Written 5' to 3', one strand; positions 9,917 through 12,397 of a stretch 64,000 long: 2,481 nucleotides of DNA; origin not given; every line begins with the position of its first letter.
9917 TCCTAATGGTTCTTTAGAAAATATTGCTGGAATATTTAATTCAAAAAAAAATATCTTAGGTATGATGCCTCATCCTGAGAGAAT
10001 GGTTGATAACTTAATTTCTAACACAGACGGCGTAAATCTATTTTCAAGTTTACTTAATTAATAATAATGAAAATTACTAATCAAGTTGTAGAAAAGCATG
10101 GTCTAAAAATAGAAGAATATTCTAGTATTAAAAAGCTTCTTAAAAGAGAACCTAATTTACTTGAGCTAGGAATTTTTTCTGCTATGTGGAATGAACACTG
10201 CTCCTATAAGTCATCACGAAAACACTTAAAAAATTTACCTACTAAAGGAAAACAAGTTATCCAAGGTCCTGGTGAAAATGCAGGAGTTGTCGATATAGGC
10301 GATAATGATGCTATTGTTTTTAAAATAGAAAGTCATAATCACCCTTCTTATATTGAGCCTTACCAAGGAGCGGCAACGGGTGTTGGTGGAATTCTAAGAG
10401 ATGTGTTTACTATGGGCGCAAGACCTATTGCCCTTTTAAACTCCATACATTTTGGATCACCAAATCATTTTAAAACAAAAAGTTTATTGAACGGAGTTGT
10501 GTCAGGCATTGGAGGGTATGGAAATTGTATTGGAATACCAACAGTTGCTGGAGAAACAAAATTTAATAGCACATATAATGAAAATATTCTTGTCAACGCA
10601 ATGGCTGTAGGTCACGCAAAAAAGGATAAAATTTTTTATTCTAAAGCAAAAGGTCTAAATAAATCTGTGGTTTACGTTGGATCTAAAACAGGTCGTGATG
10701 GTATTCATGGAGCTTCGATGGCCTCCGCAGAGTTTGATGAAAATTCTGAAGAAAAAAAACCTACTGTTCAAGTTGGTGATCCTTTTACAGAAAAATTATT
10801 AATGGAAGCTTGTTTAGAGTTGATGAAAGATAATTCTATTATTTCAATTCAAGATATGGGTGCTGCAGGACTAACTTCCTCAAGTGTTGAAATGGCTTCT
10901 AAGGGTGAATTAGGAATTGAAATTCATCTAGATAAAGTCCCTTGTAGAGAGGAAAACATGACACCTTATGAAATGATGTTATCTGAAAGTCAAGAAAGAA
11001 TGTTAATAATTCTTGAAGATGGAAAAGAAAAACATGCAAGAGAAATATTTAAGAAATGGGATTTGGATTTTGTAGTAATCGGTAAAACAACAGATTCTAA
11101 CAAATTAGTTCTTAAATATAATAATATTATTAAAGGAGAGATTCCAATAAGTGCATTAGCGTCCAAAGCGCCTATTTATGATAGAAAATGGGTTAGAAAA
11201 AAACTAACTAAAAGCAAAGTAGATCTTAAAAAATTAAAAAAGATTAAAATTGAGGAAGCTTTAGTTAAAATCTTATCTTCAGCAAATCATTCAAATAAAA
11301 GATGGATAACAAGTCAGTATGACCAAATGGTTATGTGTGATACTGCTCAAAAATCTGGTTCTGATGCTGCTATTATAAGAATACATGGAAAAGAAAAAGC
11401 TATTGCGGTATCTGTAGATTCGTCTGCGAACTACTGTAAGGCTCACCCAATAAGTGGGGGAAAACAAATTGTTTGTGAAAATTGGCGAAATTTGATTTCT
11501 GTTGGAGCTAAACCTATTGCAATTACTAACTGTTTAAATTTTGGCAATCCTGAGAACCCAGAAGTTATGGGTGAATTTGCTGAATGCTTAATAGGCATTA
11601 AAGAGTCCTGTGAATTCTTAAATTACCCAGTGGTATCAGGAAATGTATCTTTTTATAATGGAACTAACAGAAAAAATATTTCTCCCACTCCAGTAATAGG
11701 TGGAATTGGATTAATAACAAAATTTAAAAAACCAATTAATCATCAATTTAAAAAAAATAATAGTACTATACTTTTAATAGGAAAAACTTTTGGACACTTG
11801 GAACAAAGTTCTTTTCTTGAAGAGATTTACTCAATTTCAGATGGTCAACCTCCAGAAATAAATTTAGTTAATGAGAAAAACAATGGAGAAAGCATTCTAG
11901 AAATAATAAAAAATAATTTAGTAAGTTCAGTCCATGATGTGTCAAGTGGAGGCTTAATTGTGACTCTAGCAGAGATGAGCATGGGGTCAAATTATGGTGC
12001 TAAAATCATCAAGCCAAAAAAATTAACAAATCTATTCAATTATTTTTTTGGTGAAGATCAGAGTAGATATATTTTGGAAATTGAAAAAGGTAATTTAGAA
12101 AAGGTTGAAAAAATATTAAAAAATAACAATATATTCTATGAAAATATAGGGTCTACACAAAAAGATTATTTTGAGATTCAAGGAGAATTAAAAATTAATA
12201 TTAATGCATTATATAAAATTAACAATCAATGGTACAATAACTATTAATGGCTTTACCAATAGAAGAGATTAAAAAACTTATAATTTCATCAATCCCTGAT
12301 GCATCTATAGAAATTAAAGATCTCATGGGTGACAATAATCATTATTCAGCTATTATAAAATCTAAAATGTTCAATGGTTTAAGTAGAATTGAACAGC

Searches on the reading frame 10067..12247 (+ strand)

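Call 97: search_protein_families(library=pfam, proteins=[window:10067-12247:+], max_evalue=0.000001)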
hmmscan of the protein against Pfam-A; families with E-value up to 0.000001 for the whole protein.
window:10067-12247:+ (726 aa): 3 families
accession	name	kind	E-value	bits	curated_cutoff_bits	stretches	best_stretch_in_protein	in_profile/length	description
PF00586.29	AIRS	-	7.9e-54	181.3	24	2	69-183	1-111/112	AIR synthase related protein, N-terminal domain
PF02769.27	AIRS_C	-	2.8e-53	180.7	23.1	2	201-351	6-155/156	AIR synthase related protein, C-terminal domain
PF18072.6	FGAR-AT_linker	-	1.1e-11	45.4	26.6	1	10-48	9-50/50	Formylglycinamide ribonucleotide amidotransferase linker domain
